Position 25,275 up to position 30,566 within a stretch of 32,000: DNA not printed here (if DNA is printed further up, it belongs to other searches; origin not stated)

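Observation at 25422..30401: ~1660-aa chimera joining a divergent PL11-like lyase propeller to a clan GH-A hydrolase core, two LamG domains, a cadherin-like domain and a dockerin-like repeat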

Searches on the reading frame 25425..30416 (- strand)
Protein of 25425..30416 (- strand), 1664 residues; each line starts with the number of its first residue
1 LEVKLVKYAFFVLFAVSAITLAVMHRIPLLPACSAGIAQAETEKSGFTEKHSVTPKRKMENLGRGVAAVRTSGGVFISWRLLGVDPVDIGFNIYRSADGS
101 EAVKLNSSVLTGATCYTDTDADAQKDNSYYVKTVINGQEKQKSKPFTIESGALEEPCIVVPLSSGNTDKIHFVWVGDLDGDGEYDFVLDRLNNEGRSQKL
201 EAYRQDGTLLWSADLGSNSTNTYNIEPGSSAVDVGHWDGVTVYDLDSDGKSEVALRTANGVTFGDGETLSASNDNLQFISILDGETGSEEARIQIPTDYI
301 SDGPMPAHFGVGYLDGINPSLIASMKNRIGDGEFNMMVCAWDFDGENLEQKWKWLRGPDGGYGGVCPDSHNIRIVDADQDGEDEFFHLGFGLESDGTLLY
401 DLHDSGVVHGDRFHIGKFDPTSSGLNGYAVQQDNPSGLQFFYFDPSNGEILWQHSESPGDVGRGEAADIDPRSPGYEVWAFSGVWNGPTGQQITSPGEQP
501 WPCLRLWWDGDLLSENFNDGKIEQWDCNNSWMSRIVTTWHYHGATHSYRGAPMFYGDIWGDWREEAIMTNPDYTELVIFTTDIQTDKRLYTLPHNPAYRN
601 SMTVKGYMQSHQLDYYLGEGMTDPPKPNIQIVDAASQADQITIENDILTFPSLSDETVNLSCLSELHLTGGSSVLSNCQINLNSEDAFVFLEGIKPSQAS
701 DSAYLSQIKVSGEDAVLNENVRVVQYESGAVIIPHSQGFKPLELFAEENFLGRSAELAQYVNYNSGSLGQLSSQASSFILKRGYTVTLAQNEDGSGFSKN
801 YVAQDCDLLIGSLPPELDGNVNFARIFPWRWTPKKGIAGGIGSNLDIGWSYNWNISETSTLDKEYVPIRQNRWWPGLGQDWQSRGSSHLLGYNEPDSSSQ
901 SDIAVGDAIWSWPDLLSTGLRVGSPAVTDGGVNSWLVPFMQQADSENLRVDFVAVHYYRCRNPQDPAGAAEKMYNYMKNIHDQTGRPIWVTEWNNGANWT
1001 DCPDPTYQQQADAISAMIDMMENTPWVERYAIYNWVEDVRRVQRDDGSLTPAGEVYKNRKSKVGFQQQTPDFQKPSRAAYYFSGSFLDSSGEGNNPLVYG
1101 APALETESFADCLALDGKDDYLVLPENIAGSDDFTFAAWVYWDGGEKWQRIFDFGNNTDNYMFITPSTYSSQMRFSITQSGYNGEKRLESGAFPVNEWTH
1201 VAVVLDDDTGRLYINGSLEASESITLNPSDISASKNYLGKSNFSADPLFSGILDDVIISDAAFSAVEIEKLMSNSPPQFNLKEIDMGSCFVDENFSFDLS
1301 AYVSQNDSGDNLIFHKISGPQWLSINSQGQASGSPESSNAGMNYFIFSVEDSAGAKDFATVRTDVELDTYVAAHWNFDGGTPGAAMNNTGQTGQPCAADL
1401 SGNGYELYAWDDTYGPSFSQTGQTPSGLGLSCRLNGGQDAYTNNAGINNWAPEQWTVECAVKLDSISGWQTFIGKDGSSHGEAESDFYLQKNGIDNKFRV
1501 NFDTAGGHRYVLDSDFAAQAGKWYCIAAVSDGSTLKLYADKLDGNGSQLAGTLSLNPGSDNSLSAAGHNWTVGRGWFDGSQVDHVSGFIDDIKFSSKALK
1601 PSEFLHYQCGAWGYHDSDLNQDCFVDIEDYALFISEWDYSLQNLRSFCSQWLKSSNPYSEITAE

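Call 4: search_protein_families(library=pfam, proteins=[window:25425-30416:-], max_evalue=1)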
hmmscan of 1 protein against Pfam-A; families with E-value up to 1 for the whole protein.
window:25425-30416:- (1664 aa): 9 families
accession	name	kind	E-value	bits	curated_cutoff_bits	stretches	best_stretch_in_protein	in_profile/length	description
PF21348.3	RGL11_C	-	1.9e-75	255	27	1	175-627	29-490/490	Rhamnogalacturonan lyase family 11, C-terminal domain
PF13385.13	Laminin_G_3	-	4.6e-41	140.9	27.6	2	1116-1268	1-150/151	Concanavalin A-like lectin/glucanases superfamily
PF11790.14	Glyco_hydro_cc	-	1.2e-36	126.9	21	1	843-1056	16-237/237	Glycosyl hydrolase catalytic core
PF18370.7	RGI_lyase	-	2.2e-23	82.9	27.8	1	57-146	1-83/86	Rhamnogalacturonan I lyases beta-sheet domain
PF05345.18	He_PIG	-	3.7e-06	27.7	24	1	1292-1364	16-94/96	Putative Ig domain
PF01229.23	Glyco_hydro_39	-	0.00097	18.5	26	1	918-1013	189-288/472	Glycosyl hydrolases family 39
PF17963.7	Big_9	-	0.0021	19.3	23.6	1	1293-1362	15-87/89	Bacterial Ig domain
PF02210.31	Laminin_G_2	-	0.0029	18.5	22.9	1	1159-1259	16-124/126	Laminin G domain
PF01839.29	FG-GAP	-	0.027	14.8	22.1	0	238-260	3-25/37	FG-GAP repeat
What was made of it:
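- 29979..30248 (-): PL11 N-terminal beta-sheet domain (Pfam RGI_lyase), aa 52-141. Call 4 (82.9 bits against a cut-off of 27.8).
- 27210..27914 (-): GH128-like (beta/alpha)8 barrel (Pfam Glyco_hydro_cc), about aa 830-1064. Acid/base E889 lies at 27735-27737 and nucleophile E987 at 27441-27443. Call 4 (126.9 bits).
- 26613..27071 (-): LamG / concanavalin-like domain 1 (Laminin_G_3), aa 1111-1263. It is part of the inserted cassette. Call 4.
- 26325..26543 (-): He_PIG Ig-like domain, aa 1287-1359. It marks the end of the inserted cassette. Call 4 (27.7 bits against a cut-off of 24).
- On CAZy PL11 / Pfam RGL11_C + RGI_lyase: RGI_lyase 82.9 bits (cut-off 27.8) and RGL11_C 255 bits (cut-off 27) in call 4.
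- On CAZy GH128 / Pfam Glyco_hydro_cc (clan GH-A): PF11790 126.9 bits (cut-off 21) in call 4.
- On LamG / Laminin_G_3 (PF13385): Combined score 140.9 bits in call 4.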

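Call 5: search_protein_families(library=ncbifam, proteins=[window:25425-30416:-], max_evalue=1)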
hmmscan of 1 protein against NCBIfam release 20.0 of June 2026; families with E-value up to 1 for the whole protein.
window:25425-30416:- (1664 aa): 3 families
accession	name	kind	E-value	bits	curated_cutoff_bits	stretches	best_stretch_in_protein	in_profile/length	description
NF052521.1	TafC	equivalog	0.0002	20.6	410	1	1129-1275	213-363/373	TafC family fimbrial protein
NF012211.1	tand_rpt_95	domain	0.16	12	90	1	1322-1366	41-85/98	tandem-95 repeat protein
NF005395.0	PRK06940.1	subfamily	0.18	11.3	280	1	691-749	84-141/276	SDR family oxidoreductase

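Call 8: search_solved_structures(query=window:25425-30416:-, max_evalue=0.01, show_alignments=2)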
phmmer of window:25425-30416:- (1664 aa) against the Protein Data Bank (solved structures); distinct sequences matched with E-value up to 0.01: 11.
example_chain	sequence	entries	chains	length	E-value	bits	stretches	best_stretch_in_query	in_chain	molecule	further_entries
2z8r_A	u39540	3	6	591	5.4e-82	279.3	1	57-629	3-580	YesW protein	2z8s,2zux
4cag_A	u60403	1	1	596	5.6e-82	279.2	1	55-630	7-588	POLYSACCHARIDE LYASE FAMILY 11 PROTEIN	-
2zuy_A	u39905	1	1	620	1.3e-70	241.6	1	55-638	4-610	YesX protein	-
4qvs_A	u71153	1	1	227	3.9e-28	100.7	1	1083-1273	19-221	S-layer domain-containing protein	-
6uaq_A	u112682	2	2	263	1.7e-23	85.3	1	836-1034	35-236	Glyco_hydro_cc domain-containing protein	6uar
6ufl_A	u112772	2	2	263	4.5e-23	84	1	836-1034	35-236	Glyco_hydro_cc domain-containing protein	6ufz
6uas_A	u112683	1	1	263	1.1e-22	82.7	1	836-1034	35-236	Glycoside Hydrolase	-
6uat_A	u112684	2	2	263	1.1e-22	82.6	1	836-1034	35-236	Glyco_hydro_cc domain-containing protein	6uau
6uax_A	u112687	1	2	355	3.6e-11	44.5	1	884-1058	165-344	Hypothetical serine rich protein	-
6ub0_A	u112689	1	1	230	9.8e-10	39.7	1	847-1057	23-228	Glyco_hydro_cc domain-containing protein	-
5hon_A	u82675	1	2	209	6.4e-05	23.8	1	1112-1272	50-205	Extracellular arabinanase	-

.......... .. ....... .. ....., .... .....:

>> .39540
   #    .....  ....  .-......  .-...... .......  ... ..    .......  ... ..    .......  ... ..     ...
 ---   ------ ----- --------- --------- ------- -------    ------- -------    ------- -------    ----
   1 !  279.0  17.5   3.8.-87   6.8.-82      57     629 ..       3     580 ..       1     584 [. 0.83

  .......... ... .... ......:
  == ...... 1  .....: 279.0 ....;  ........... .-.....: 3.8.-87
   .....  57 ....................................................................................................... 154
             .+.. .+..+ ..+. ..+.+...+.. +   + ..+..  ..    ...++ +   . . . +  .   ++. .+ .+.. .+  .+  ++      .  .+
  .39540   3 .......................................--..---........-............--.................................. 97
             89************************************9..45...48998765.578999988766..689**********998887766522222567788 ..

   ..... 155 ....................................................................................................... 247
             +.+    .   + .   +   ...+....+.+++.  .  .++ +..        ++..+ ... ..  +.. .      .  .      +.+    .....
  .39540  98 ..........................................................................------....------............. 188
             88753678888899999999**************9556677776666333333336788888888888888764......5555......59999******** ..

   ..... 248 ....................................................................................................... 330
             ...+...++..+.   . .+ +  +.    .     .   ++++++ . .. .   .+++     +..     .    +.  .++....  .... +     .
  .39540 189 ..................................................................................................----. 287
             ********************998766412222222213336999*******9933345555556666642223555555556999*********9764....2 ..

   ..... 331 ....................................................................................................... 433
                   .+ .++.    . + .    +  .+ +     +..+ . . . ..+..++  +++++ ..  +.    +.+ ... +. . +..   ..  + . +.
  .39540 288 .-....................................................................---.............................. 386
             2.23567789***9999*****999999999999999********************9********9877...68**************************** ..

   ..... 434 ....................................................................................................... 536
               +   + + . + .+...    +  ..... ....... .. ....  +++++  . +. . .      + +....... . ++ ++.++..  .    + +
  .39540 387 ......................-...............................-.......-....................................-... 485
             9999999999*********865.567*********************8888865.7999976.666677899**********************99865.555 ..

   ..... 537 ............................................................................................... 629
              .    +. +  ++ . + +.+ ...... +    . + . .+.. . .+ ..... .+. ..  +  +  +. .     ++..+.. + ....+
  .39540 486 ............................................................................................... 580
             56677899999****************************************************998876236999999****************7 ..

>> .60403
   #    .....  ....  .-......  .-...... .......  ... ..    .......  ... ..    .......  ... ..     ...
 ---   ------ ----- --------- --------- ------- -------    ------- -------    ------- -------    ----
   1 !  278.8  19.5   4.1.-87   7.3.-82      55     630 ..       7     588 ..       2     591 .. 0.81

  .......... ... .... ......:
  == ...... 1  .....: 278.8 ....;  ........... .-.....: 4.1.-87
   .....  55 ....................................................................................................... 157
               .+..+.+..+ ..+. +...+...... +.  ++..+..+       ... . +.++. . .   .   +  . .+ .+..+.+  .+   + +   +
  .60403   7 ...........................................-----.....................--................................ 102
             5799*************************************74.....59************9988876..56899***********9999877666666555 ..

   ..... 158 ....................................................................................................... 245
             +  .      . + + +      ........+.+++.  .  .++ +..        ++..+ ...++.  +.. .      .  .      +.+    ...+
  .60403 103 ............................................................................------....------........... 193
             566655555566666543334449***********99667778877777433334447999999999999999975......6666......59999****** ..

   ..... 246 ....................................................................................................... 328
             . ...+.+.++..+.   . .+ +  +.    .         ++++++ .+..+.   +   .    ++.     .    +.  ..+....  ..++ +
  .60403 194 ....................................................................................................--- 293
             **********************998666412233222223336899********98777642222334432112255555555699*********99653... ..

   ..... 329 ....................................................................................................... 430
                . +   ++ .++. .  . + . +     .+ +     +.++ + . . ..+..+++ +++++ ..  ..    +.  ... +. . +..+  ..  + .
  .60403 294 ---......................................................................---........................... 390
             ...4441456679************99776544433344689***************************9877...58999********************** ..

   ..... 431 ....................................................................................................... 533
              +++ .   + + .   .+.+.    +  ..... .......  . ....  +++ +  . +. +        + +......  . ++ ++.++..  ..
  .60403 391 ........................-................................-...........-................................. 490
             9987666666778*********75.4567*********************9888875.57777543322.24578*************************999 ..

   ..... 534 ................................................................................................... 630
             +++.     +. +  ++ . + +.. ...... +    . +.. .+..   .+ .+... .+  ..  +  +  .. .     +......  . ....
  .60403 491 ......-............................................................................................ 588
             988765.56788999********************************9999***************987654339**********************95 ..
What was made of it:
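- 29979..30248 (-): It aligns with YesW from residue 40 (call 8).
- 26613..27071 (-): PDB 4qvs E 4e-28 (call 8).
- On CAZy PL11 / Pfam RGL11_C + RGI_lyase: YesW E 5e-82 in call 8.
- The loops DYRN... and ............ are deleted (call 8).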
